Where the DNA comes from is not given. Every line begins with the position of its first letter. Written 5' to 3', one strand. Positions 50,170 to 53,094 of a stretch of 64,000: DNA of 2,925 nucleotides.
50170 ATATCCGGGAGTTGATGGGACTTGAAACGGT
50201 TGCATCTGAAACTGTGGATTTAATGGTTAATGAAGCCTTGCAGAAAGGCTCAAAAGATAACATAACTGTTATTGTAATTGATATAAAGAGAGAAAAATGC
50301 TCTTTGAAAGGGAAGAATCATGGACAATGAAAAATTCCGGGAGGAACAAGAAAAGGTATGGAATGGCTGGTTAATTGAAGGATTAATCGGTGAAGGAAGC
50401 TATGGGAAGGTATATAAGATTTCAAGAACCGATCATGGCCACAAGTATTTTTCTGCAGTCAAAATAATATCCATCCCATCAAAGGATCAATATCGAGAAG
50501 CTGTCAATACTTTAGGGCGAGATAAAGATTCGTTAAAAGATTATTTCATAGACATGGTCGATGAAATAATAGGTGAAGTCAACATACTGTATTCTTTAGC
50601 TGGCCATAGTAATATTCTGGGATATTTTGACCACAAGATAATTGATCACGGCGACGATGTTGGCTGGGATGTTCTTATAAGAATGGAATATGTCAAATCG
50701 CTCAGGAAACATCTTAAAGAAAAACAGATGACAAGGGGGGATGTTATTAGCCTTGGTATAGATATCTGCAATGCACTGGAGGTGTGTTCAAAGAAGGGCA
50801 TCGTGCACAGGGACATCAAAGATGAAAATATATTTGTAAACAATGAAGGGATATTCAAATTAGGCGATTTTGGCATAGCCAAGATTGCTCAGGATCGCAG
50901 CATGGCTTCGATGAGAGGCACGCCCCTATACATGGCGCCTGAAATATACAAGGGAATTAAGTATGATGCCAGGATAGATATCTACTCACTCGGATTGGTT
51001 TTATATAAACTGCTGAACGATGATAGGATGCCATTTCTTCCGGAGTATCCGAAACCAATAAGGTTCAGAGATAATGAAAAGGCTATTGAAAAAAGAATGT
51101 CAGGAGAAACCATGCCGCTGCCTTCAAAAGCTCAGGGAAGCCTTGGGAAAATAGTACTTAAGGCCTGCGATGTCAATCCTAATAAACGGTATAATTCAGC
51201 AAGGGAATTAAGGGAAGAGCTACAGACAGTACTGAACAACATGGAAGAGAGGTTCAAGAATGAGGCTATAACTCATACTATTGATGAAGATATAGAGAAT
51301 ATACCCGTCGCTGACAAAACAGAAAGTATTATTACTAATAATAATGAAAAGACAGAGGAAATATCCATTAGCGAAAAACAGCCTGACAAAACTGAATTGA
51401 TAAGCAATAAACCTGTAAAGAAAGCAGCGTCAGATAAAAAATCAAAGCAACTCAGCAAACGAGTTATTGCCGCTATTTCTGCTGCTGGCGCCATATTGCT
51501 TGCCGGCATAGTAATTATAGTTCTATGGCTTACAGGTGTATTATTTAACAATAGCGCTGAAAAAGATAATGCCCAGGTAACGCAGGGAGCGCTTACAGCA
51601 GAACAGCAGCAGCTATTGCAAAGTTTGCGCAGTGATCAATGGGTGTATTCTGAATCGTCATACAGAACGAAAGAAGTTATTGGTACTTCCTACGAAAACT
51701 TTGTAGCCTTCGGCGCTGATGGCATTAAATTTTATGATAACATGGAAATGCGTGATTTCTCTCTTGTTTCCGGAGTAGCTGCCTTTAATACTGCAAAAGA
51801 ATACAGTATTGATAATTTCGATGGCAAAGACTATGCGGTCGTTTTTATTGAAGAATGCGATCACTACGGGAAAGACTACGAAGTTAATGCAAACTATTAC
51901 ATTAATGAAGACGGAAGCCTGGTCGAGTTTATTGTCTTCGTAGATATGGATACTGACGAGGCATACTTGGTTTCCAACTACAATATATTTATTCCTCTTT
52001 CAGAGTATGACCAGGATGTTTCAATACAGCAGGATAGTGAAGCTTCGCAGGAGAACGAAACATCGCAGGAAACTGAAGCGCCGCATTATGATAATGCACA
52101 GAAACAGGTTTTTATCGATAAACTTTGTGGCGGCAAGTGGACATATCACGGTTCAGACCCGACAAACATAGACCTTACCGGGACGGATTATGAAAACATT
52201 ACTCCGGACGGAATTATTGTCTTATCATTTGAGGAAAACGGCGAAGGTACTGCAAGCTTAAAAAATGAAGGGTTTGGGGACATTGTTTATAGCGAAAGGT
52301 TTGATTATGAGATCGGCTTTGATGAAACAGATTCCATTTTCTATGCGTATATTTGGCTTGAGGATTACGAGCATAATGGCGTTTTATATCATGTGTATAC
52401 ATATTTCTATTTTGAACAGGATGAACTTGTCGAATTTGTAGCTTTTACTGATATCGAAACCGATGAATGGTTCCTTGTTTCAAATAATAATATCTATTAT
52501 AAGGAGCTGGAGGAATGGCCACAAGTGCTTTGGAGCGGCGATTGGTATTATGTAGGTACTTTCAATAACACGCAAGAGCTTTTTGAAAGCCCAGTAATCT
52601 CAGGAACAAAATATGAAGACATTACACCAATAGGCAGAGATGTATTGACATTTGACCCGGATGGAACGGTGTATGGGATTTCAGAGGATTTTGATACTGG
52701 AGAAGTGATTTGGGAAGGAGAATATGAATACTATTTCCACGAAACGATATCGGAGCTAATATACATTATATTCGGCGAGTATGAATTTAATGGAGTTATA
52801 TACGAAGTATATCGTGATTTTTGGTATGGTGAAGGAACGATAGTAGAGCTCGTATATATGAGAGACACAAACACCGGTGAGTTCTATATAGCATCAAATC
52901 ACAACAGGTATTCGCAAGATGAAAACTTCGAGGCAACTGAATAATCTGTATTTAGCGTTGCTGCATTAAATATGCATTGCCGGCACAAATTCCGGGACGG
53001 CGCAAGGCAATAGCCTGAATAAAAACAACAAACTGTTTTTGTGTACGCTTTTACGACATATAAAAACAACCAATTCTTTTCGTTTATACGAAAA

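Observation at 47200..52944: Writer-eraser-reader export module: FHA-FHA-ABC transporter, PP2C phosphatase and receptor Ser/Thr kinase in one translationally coupled operon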

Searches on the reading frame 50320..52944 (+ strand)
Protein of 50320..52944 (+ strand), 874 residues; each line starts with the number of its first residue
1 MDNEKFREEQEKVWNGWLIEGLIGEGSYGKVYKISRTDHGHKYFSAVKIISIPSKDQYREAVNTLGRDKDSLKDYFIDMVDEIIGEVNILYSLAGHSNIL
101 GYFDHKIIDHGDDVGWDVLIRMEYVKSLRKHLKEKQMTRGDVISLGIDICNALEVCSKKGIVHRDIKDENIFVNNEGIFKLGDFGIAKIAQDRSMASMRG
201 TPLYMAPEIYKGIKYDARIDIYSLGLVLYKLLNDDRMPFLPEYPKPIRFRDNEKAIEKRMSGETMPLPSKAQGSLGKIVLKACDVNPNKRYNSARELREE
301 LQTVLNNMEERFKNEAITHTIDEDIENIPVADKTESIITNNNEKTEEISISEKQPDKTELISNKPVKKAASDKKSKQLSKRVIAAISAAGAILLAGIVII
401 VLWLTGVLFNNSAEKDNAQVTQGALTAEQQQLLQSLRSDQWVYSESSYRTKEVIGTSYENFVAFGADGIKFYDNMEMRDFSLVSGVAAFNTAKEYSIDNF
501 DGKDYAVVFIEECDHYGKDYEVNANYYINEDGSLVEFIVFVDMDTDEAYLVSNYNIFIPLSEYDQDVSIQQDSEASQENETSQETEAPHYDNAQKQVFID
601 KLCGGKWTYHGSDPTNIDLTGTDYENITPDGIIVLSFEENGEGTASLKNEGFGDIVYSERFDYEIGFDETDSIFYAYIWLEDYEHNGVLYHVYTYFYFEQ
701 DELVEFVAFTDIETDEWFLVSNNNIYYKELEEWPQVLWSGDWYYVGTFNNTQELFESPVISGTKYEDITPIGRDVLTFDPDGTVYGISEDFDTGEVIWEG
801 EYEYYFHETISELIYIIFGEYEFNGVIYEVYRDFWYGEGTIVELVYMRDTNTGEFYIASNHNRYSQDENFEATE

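Call 6: search_protein_families(library=pfam, proteins=[window:50320-52944:+], max_evalue=0.01)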
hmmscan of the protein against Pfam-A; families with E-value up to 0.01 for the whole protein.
window:50320-52944:+ (874 aa): 3 families
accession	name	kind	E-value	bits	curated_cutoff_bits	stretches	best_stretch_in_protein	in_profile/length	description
PF00069.31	Pkinase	-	4.2e-40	138.2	31.7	1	20-294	4-255/263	Protein kinase domain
PF07714.23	PK_Tyr_Ser-Thr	-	7.8e-25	88.1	23.1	1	22-292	6-250/258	Protein tyrosine and serine/threonine kinase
PF03109.22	ABC1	-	0.0013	18.4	22.9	1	122-194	147-221/244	ABC1 atypical kinase-like domain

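Call 8: search_protein_families(library=ncbifam, proteins=[window:50320-52944:+], max_evalue=0.01)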
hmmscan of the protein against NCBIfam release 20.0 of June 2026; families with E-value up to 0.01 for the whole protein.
window:50320-52944:+ (874 aa): 13 families
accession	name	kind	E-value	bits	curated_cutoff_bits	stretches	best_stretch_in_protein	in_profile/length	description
NF033483.0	PknB_PASTA_kin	equivalog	5.4e-48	164.4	450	1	107-440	72-386/563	Stk1 family PASTA domain-containing Ser/Thr kinase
NF047741.1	antiphage_MADS6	equivalog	4.7e-28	98.1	460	1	85-316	244-472/612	methylation-associated defense system protein kinase MAD6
NF052427.1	StpK7MSMEG_1200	equivalog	9.5e-22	77.2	900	1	139-322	107-285/601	serine/threonine protein kinase StpK7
NF009651.0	PRK13184.1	equivalog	1.2e-20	73.1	839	1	126-317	100-303/932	serine/threonine-protein kinase PknD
NF038150.1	lanthi_synth_IV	equivalog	2.3e-16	59.3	650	1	129-341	289-484/851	class IV lanthionine synthetase LanL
NF043056.1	T4SS_LegK1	equivalog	1e-12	47.4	550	1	137-326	185-379/516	Dot/Icm T4SS effector kinase LegK1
TIGR03903.1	TOMM_kin_cyc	equivalog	4e-11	41.5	705.75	1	122-304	58-247/1267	TOMM system kinase/cyclase fusion protein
NF033442.0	BREX_PglW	equivalog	4.8e-10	37.8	990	1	86-332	558-785/1391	BREX system serine/threonine kinase PglW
NF053615.1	SerThrKinAfsKStmc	equivalog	2.2e-06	26.6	1300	1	145-228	117-203/809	protein serine/threonine kinase AfsK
NF041408.1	XopAU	subfamily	2e-05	24.4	450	1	147-234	335-417/498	XopAU family type III secretion system effector serine/threonine kinase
NF038151.1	lanthi_synth_III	equivalog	6.9e-05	21.4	575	1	149-232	345-423/833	class III lanthionine synthetase LanKC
NF053549.1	FtsL_Actino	equivalog_domain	0.0014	18.5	55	1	391-438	8-55/83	cell division protein FtsL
TIGR03724.2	arch_bud32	equivalog_domain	0.0046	16.5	125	1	119-193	69-137/193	KEOPS complex kinase/ATPase Bud32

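Call 9: search_protein_families(library=padloc, proteins=[window:50320-52944:+], max_evalue=0.01)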
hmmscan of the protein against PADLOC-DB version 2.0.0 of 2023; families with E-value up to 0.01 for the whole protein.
window:50320-52944:+ (874 aa): 34 families (the best 25 are shown)
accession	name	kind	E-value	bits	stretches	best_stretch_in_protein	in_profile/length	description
PDLC04138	mad6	-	3.1e-51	173.1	1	11-326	47-335/659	mads_6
PDLC04060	PD-T4-6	-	5.2e-46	155.6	1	96-424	67-374/486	-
PDLC04042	PD-T4-6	-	3.1e-40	136.7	1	11-312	5-280/292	-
PDLC04061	PD-T4-6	-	1.5e-39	134.9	1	109-430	83-401/510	-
PDLC04047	PD-T4-6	-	2.3e-37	126.8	1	10-336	5-302/327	-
PDLC04052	PD-T4-6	-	1.5e-34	118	1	112-402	82-346/496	-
PDLC04057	PD-T4-6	-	2.5e-33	113.8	1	111-440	77-380/443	-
PDLC04053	PD-T4-6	-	2.1e-32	110.8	1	118-317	84-284/311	-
PDLC04040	PD-T4-6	-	2.5e-32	110.3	1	119-421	79-358/547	-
PDLC04054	PD-T4-6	-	1.5e-31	108.1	1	107-333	75-303/347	-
PDLC04048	PD-T4-6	-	7.2e-30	102.5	1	107-377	76-342/354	-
PDLC04043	PD-T4-6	-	7.2e-30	102.4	1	107-400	80-323/452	-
PDLC04041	PD-T4-6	-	5.5e-29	99.7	1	78-304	70-293/443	-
PDLC03920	MkoA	-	9.5e-25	85.1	1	85-342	57-330/1112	-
PDLC04064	PD-T4-6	-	3.7e-24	83.4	1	96-307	79-283/369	-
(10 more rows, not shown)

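Call 53: find_encoding_contigs(protein=window:50320-52944:+, flank=10000, max_places=4)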
Protein window:50320-52944:+ (874 aa): no gene with exactly this product is on record in the collection.

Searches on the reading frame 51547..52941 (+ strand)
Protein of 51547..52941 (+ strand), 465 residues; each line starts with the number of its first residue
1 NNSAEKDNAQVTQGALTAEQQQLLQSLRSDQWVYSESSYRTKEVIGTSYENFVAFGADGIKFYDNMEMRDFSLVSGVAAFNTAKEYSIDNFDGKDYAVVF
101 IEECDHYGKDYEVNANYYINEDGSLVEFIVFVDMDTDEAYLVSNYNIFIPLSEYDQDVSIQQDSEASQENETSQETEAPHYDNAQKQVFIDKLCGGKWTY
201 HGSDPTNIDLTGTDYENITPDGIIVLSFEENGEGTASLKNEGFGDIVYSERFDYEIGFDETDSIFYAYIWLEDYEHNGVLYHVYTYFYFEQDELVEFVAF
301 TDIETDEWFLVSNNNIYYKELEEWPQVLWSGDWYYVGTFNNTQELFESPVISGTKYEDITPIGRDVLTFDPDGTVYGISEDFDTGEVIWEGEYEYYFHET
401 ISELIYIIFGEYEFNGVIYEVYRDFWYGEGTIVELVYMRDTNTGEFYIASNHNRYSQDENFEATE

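Call 26: find_homologous_proteins(query=window:51547-52941:+, max_evalue=0.001)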
Query seq(465 aa): 4206 candidates shared short words with the query, none scored E <= 0.001.

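Call 42: search_protein_representatives(protein=window:51595-52941:+)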
Query: 449 residues. Proteins with E-value up to 0.001 (for the whole library): 18; up to 1e-10: 8; up to 1e-30: 2. The best 18 are listed.
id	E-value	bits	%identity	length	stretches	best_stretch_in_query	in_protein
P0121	0.0e+00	1010.9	100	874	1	1-449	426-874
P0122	1.8e-46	175.5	41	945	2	1-139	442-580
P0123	3.4e-22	95.5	43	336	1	297-444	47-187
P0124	6.5e-22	94.6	46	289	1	302-439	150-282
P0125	9.9e-19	84.1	40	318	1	303-444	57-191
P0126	1.3e-14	70.5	43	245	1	304-446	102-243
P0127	4.3e-13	65.5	40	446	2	316-439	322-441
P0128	4.4e-11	58.9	42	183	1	307-439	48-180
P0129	7.5e-10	54.8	37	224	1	147-307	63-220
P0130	9.8e-08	47.8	40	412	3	319-382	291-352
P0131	1.8e-07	47.0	38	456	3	85-136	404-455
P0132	1.4e-06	44.1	41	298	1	363-443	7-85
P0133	3.4e-06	42.7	35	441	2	77-135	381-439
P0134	3.9e-05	39.2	39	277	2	84-135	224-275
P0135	4.1e-05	39.2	36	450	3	75-136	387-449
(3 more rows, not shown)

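Call 44: search_protein_families(library=pfam, proteins=[P0122, P0123, P0124, P0125, P0126, P0127, P0128, P0129, P0130, P0131], max_evalue=0.01)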
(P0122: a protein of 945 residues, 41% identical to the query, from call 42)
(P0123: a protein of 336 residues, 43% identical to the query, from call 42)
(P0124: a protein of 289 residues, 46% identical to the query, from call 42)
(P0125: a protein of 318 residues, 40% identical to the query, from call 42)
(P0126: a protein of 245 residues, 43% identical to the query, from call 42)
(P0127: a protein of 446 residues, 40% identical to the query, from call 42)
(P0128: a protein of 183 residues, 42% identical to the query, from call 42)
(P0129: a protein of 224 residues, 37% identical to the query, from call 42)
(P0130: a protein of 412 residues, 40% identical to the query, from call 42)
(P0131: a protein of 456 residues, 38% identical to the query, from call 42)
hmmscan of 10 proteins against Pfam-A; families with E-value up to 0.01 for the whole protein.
P0122 (945 aa): 4 families
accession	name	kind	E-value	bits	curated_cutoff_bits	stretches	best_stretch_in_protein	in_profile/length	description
PF00069.31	Pkinase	-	2.3e-41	142.4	31.7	1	20-298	4-259/263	Protein kinase domain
PF07714.23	PK_Tyr_Ser-Thr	-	8.2e-25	88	23.1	1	20-292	4-250/258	Protein tyrosine and serine/threonine kinase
PF03109.22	ABC1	-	0.00041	20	22.9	1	120-189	145-216/244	ABC1 atypical kinase-like domain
PF17667.7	Pkinase_fungal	-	0.00091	18.5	24.1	1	154-228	301-383/387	Fungal protein kinase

P0123 (336 aa): 0 families

P0124 (289 aa): 3 families
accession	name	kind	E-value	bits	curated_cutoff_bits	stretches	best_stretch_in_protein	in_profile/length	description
PF13240.11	Zn_Ribbon_1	-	4.2e-08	33.2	25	1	2-24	1-23/23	zinc-ribbon domain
PF12773.13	DZR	-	0.0011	19.5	27.3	1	3-25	1-23/45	Double zinc ribbon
PF24460.1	DUF7575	-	0.0022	17.8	28.5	1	3-24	6-27/28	Domain of unknown function (DUF7575)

P0125 (318 aa): 0 families

P0126 (245 aa): 0 families

P0127 (446 aa): 3 families
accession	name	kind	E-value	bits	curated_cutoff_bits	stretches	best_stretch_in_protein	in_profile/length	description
PF13240.11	Zn_Ribbon_1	-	6.8e-07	29.3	25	1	2-21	1-20/23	zinc-ribbon domain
PF12773.13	DZR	-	0.0021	18.6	27.3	1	3-23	1-21/45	Double zinc ribbon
PF13248.11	Zn_ribbon_3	-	0.0047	16.8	27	1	3-22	5-24/26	zinc-ribbon domain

P0128 (183 aa): 0 families

P0129 (224 aa): 0 families

P0130 (412 aa): 0 families

P0131 (456 aa): 3 families
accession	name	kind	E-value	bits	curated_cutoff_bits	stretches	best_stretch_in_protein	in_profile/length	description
PF13240.11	Zn_Ribbon_1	-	1.7e-07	31.3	25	1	2-23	1-22/23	zinc-ribbon domain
PF13248.11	Zn_ribbon_3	-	0.00029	20.6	27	1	3-23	5-25/26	zinc-ribbon domain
PF12773.13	DZR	-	0.0031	18.1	27.3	1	3-24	1-22/45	Double zinc ribbon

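Call 74: find_encoding_contigs(protein=P0122, flank=10000, max_places=4)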
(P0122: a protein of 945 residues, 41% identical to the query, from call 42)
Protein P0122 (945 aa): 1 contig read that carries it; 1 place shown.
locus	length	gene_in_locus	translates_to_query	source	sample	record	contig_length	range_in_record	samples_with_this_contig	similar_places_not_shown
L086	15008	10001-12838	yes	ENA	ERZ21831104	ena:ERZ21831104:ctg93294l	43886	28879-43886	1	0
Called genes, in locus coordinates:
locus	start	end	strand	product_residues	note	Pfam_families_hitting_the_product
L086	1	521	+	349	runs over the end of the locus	PF20511:PMI_typeI_cat (weak), PF21621:MPI_cupin_dom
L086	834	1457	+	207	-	PF02449:Glyco_hydro_42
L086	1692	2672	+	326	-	PF08532:Glyco_hydro_42M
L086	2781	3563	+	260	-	PF00389:2-Hacid_dh, PF02826:2-Hacid_dh_C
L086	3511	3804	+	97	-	PF02826:2-Hacid_dh_C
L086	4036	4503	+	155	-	PF01261:AP_endonuc_2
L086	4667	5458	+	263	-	PF02633:Creatininase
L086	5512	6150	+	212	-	PF13408:Zn_ribbon_recom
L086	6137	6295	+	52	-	-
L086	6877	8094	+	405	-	PF16697:Yop-YscD_cpl, PF00498:FHA, PF16697:Yop-YscD_cpl, PF00498:FHA, PF00005:ABC_tran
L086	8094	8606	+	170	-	-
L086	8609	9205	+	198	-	PF01061:ABC2_membrane, PF12698:ABC2_membrane_3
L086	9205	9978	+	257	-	PF00481:PP2C, PF13672:PP2C_2, PF07228:SpoIIE (weak)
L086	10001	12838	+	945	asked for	PF00069:Pkinase, PF07714:PK_Tyr_Ser-Thr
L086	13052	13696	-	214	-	PF13276:HTH_21, PF00665:rve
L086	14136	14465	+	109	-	-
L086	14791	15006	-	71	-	?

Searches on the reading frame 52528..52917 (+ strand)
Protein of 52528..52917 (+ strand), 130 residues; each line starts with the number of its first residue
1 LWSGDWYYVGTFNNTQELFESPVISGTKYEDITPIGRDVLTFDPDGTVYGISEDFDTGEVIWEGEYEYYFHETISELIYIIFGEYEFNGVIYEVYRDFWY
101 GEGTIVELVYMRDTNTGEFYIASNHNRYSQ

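Call 60: predict_structure(alignment_id=A5)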
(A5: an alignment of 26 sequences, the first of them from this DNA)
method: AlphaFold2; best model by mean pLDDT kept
length: 130 residues; sequences in the alignment: 26
mean_pLDDT: 94.6   pTM: 0.85
mean pLDDT of the five models: 94.6, 94.3, 94.3, 93.8, 85.7
residues with pLDDT >= 90: 120; 70-90: 4; 50-70: 6; < 50: 0
segments of 3 or more residues with pLDDT < 50: none
pLDDT, mean of each block of 10 residues (from residue 1): 96 74 94 97 98 97 97 94 97 97 95 97 96
secondary structure, 60 per line:
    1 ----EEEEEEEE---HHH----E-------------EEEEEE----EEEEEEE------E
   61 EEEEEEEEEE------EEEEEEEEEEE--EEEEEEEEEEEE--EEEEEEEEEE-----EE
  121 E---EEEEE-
elements in order: E5-12 E37-42 E47-53 E60-70 E77-87 E90-101 E104-113 E119-121 E125-129

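Call 65: fold_search(model_id=the predicted structure, library=pdb)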
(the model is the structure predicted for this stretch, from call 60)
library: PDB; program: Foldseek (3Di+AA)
matches with E <= 10: 1035; with E <= 0.001: 0
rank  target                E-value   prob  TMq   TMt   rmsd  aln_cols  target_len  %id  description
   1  6s8v_A                1.1e-02  1.00  0.50  0.40   5.7       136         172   11  Structure of the high affinity Anticalin P3D11 in complex with the human CD98 heavy chain ectodomain (released 2020-03-04)
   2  4i3b_A                1.9e-02  0.99  0.45  0.43   8.3       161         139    8  Crystal structure of fluorescent protein UnaG wild type (released 2013-06-19)
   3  4mvl_D                2.4e-02  0.99  0.46  0.38   6.4       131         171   14  Crystal structure of an engineered lipocalin (Anticalin H1GA) in complex with the Alzheimer amyloid peptide Abeta1-40 (released 2015-08-12)
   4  4i3b_F                2.4e-02  0.99  0.45  0.44   8.5       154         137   10  Crystal structure of fluorescent protein UnaG wild type (released 2013-06-19)
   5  5w5y_O                2.4e-02  0.77  0.25  0.07  13.7       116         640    9  RNA polymerase I Initial Transcribing Complex (released 2017-07-26)
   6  5w64_O                3.3e-02  0.72  0.25  0.07  13.7       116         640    9  RNA Polymerase I Initial Transcribing Complex State 1 (released 2017-07-26)
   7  4ors_A                3.5e-02  0.99  0.47  0.39   7.1       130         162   10  Three-dimensional structure of the C65A mutant of Human lipocalin-type Prostaglandin D Synthase apo-form (released 2014-08-06)
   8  9c6b_B                3.5e-02  0.28  0.21  0.09  18.5       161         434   13  PP2A:B55-p107 substrate complex (released 2025-05-21)
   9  7oc9                  3.7e-02  0.99  0.43  0.43   6.8       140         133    7  Structure of Bdellovibrio bacteriovorus Bd0675 (released 2021-05-05)
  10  3wjb_A                4.3e-02  0.95  0.30  0.27   8.0        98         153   14  Crystal structure of mutant nitrobindin M75L/H76L/Q96C/M148L/H158L (NB4) from Arabidopsis thaliana (released 2014-04-09)
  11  2a13                  4.3e-02  0.80  0.27  0.24   7.6       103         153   16  X-ray structure of protein from Arabidopsis thaliana AT1G79260 (released 2005-07-12)
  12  3wje_A                5.0e-02  0.90  0.29  0.26   8.1        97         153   18  Crystal structure of mutant nitrobindin M75W/H76L/Q96C/M148L/H158L (NB6) from Arabidopsis thaliana (released 2014-04-02)
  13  3em0_A                5.5e-02  0.93  0.40  0.40  12.7       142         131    8  Crystal structure of Zebrafish Ileal Bile Acid-Bindin Protein complexed with cholic acid (crystal form B). (released 2009-01-13)
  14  7our_A                5.8e-02  0.80  0.32  0.34   8.6       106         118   18  Wilavidin apo form (P1 form) (released 2021-11-17)
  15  4mvi_A                6.1e-02  0.97  0.44  0.36   7.4       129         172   12  Crystal structure of an engineered lipocalin (Anticalin US7) in complex with the Alzheimer amyloid peptide Abeta(1-40) (released 2015-08-12)
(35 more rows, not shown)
